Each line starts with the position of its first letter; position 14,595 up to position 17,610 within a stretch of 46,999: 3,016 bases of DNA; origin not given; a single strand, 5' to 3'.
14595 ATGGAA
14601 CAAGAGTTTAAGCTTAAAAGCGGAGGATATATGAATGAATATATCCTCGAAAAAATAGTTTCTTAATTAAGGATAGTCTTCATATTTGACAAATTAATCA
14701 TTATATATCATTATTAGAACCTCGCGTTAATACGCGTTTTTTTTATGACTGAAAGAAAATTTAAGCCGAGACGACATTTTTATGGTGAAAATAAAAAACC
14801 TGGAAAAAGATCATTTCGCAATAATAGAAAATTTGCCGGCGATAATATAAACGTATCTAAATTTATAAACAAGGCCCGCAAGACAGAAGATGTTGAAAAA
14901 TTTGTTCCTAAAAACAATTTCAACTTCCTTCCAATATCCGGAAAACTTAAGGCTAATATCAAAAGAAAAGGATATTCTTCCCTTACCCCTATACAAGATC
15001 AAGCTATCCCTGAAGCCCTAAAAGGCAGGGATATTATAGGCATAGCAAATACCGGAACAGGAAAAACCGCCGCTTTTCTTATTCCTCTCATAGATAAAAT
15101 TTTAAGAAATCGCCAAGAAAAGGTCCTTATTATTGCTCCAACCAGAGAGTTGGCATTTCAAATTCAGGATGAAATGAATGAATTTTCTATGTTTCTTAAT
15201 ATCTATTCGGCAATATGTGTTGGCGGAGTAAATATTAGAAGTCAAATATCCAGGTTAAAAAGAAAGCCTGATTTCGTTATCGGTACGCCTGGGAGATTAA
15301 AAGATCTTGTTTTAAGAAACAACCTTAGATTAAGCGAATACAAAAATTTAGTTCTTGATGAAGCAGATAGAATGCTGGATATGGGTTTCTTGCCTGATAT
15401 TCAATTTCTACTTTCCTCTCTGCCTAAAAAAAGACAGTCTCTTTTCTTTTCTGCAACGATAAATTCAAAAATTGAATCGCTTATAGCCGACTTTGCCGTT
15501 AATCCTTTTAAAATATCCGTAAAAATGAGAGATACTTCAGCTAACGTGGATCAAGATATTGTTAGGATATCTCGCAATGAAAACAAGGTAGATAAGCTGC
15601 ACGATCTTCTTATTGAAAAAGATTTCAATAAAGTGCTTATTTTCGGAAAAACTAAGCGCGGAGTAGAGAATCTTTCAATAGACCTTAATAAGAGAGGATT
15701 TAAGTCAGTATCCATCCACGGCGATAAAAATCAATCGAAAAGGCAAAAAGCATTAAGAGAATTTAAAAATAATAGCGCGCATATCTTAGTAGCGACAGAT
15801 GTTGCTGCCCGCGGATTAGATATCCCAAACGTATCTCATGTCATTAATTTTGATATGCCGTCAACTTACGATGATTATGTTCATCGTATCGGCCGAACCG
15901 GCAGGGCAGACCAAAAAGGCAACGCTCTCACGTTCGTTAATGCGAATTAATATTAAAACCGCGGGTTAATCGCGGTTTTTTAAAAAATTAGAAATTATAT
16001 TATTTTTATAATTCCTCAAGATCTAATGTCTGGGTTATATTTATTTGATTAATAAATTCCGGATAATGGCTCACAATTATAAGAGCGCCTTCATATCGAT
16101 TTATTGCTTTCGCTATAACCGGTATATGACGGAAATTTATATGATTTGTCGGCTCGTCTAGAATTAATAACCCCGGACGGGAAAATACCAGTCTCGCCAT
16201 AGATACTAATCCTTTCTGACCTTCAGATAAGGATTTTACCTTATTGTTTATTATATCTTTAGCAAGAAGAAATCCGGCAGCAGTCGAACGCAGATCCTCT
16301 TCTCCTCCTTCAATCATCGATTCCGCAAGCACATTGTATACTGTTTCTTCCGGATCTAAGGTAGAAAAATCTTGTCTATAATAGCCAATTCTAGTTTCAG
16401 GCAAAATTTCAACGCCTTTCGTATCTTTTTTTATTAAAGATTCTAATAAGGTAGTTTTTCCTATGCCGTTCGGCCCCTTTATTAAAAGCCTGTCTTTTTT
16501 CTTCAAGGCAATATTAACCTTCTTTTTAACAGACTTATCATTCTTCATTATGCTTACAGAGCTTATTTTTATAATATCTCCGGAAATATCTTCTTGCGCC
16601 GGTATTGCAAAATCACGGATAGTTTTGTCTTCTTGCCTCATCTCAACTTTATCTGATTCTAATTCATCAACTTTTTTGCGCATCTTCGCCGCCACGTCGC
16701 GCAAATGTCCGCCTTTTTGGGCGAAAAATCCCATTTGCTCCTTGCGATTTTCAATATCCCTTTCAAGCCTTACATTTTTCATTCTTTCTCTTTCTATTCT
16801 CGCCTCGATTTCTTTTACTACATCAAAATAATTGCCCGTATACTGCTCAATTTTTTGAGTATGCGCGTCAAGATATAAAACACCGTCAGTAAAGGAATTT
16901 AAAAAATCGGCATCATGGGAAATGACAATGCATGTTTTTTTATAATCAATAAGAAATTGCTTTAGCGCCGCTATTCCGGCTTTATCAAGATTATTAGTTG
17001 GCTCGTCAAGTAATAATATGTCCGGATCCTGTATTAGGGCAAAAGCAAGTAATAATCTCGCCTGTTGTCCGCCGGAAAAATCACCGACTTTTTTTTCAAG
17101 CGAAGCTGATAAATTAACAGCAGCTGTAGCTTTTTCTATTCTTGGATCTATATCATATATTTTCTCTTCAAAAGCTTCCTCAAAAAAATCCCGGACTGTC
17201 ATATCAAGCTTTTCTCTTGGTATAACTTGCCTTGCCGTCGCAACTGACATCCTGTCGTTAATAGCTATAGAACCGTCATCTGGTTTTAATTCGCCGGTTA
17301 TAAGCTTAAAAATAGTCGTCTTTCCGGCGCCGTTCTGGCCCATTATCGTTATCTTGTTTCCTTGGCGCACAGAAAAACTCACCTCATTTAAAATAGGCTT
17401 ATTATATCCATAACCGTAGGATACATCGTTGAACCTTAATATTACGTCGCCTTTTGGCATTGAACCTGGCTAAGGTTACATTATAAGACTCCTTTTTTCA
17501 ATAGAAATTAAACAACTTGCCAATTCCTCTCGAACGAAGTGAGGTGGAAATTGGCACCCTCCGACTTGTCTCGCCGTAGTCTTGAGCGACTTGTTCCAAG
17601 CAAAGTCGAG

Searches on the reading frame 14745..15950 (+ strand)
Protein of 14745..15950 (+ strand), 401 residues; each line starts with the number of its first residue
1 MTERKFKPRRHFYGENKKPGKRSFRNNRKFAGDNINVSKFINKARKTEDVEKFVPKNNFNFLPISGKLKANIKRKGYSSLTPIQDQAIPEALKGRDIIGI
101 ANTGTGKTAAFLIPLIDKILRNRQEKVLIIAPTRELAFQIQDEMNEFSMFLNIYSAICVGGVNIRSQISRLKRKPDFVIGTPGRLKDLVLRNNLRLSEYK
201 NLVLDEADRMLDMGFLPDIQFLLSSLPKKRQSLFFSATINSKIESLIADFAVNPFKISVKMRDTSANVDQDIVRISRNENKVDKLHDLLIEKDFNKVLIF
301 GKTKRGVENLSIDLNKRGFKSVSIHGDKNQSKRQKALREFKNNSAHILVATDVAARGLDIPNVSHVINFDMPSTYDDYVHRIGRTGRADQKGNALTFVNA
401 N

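Call 80: search_protein_families(library=pfam, proteins=[window:14745-15950:+], max_evalue=0.001)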
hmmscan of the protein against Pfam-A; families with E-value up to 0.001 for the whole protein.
window:14745-15950:+ (401 aa): 5 families
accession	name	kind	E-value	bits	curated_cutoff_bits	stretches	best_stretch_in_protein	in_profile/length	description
PF00270.35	DEAD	-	3.8e-50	170.3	26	1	81-245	1-166/167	DEAD/DEAH box helicase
PF00271.37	Helicase_C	-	8.4e-36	123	23.5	1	281-388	2-109/110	Helicase conserved C-terminal domain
PF04851.21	ResIII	-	1.8e-08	34.9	22.5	1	80-240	4-163/164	Type III restriction enzyme, res subunit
PF16203.11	ERCC3_RAD25_C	-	0.00027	20.8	27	1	291-394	57-157/248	ERCC3/RAD25/XPB C-terminal helicase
PF13245.12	AAA_19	-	0.00066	20.3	25.1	0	84-212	1-103/134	AAA domain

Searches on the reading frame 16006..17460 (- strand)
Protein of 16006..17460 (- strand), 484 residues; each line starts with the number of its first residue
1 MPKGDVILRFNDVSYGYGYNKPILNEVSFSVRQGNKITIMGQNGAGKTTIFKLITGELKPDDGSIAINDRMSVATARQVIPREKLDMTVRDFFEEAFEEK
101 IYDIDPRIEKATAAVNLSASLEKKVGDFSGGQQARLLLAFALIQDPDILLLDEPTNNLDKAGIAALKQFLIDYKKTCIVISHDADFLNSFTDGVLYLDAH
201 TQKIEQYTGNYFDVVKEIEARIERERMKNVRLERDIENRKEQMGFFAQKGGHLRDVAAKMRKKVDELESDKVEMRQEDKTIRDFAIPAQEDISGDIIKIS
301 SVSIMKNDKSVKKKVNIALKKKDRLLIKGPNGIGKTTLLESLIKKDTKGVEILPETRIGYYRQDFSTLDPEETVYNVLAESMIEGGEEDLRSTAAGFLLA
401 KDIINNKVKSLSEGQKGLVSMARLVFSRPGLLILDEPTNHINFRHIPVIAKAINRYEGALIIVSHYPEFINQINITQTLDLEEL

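Call 80: search_protein_families(library=pfam, proteins=[window:16006-17460:-], max_evalue=0.001)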
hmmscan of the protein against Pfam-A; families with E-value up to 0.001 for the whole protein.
window:16006-17460:- (484 aa): 26 families (the best 25 are shown)
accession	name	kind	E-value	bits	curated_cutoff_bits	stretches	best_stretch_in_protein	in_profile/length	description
PF00005.33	ABC_tran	-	1.2e-48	165.6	25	2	24-156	1-137/137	ABC transporter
PF13304.12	AAA_21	-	3.5e-14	54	27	0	410-470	237-303/304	AAA domain, putative AbiEii toxin, Type IV TA system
PF02463.25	SMC_N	-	1.9e-10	41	40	0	119-190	128-205/220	RecF/RecN/SMC N terminal domain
PF20720.3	nSTAND3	-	6.7e-09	36.1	27.2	0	314-346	9-41/155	Novel STAND NTPase 3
PF13401.12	AAA_22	-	1.3e-07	32.4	27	0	325-436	8-92/130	AAA domain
PF13555.12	AAA_29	-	5.1e-07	29.8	27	0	313-341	14-41/61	P-loop containing region of AAA domain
PF03193.22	RsgA_GTPase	-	4.7e-06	27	30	0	301-347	86-131/174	RsgA GTPase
PF13173.12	AAA_14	-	8.9e-06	26.2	27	0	325-361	5-35/129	AAA domain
PF00004.35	AAA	-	2.6e-05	25.1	21.2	0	325-345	1-21/131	ATPase family associated with various cellular activities (AAA)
PF13479.12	AAA_24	-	3.4e-05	24.2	27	0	322-342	2-22/195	AAA domain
PF02367.23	TsaE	-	7.1e-05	23.2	26.6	0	311-345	10-44/128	Threonylcarbamoyl adenosine biosynthesis protein TsaE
PF13191.12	AAA_16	-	0.0001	23.3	32.6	0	325-349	27-51/167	AAA ATPase domain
PF13086.12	AAA_11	-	0.00018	21.8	27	0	308-345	3-40/257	AAA domain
PF12775.13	AAA_7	-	0.00018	21.5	25.8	0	315-345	26-56/181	P-loop containing dynein motor region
PF13521.12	AAA_28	-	0.00021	22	27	0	326-389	3-67/164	AAA domain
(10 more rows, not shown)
